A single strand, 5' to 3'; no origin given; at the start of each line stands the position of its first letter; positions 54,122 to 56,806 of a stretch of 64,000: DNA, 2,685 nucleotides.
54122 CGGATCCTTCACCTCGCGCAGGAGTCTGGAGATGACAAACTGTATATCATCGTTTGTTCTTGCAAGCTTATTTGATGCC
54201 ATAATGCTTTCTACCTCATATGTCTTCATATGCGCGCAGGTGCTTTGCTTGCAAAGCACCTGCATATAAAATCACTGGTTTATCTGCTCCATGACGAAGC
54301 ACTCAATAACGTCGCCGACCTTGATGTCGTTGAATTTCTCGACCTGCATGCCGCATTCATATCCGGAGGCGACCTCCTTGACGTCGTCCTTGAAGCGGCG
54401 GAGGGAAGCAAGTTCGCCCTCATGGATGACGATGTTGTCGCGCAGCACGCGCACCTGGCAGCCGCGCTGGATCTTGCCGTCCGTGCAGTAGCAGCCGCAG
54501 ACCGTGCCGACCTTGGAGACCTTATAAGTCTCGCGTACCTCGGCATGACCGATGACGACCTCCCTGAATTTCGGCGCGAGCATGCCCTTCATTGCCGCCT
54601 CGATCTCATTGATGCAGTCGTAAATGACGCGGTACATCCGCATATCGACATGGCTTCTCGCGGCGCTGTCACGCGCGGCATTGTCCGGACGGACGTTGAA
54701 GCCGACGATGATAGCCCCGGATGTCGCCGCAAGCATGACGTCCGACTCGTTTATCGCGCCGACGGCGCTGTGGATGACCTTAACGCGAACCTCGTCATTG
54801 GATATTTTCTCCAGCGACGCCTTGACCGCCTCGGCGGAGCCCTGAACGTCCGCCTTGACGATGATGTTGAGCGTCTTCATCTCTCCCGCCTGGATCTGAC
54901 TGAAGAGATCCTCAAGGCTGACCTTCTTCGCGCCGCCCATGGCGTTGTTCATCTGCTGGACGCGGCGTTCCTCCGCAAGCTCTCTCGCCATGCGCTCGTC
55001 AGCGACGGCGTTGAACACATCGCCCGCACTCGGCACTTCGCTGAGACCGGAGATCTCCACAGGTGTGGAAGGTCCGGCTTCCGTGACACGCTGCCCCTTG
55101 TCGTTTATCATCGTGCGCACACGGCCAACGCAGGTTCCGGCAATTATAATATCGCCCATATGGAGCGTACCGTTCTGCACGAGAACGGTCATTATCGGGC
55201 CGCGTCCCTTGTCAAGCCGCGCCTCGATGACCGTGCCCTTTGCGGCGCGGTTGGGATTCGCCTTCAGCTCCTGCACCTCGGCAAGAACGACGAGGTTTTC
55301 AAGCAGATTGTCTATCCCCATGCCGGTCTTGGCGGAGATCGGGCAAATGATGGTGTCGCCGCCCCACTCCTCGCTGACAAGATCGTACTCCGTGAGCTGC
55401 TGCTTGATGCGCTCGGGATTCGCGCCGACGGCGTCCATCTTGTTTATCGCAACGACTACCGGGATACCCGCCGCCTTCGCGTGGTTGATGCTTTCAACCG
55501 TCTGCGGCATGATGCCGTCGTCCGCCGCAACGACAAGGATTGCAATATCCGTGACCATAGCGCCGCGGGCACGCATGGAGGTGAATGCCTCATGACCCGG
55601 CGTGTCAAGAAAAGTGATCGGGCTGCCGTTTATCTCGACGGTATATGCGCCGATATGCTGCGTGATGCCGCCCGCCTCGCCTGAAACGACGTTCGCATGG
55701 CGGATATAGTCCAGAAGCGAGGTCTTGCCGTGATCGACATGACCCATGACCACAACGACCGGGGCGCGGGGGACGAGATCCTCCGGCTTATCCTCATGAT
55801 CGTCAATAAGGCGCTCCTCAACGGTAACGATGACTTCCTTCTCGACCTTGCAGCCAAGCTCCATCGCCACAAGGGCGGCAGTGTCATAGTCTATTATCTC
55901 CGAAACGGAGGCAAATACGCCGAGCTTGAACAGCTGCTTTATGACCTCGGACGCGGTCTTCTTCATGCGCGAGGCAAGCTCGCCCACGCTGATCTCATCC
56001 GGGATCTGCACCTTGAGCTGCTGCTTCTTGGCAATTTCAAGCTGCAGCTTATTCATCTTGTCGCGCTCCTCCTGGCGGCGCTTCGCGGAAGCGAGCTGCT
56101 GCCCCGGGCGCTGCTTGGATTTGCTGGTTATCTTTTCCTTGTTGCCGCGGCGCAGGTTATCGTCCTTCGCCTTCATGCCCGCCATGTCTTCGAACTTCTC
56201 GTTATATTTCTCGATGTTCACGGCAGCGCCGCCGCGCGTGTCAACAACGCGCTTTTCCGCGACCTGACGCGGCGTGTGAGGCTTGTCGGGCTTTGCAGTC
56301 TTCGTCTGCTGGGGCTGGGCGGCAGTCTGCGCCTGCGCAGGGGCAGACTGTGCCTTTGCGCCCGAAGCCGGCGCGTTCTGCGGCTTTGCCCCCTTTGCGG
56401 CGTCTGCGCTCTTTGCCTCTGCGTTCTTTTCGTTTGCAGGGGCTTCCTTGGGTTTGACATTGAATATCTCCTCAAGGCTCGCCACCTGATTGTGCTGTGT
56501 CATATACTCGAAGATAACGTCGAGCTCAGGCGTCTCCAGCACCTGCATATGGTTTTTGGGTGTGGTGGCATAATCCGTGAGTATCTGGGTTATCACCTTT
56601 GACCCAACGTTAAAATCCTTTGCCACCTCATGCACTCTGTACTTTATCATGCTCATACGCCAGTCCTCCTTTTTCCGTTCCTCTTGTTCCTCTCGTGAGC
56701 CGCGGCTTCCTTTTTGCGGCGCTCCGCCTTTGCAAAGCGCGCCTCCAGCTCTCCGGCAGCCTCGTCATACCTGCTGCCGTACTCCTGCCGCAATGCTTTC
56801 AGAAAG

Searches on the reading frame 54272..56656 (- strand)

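Call 95: search_protein_families(library=pfam, proteins=[window:54272-56656:-], max_evalue=0.00001)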
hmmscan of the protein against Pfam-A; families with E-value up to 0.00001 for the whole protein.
window:54272-56656:- (794 aa): 7 families
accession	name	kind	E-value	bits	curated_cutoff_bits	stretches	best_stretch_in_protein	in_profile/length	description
PF11987.13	IF-2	-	5.2e-45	152.6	27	1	576-686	7-117/117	Translation-initiation factor 2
PF00009.33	GTP_EFTU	-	2e-37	129.1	26.5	1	300-457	5-184/188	Elongation factor Tu GTP binding domain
PF22042.2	EF-G_D2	-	3.5e-31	107.6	27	1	472-550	2-83/84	Elongation factor G domain 2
PF04760.21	IF2_N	-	2.9e-22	78.6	25.3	1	219-269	1-52/53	Translation initiation factor IF-2, N-terminal region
PF01926.29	MMR_HSR1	-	1.9e-11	44.5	21.9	1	301-406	2-113/113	50S ribosome-binding GTPase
PF03144.31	GTP_EFTU_D2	-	4.8e-09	37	30.3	1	717-784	1-72/73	Elongation factor Tu domain 2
PF02421.24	FeoB_N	-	7e-06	26.1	27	0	301-454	3-155/156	Ferrous iron transport protein B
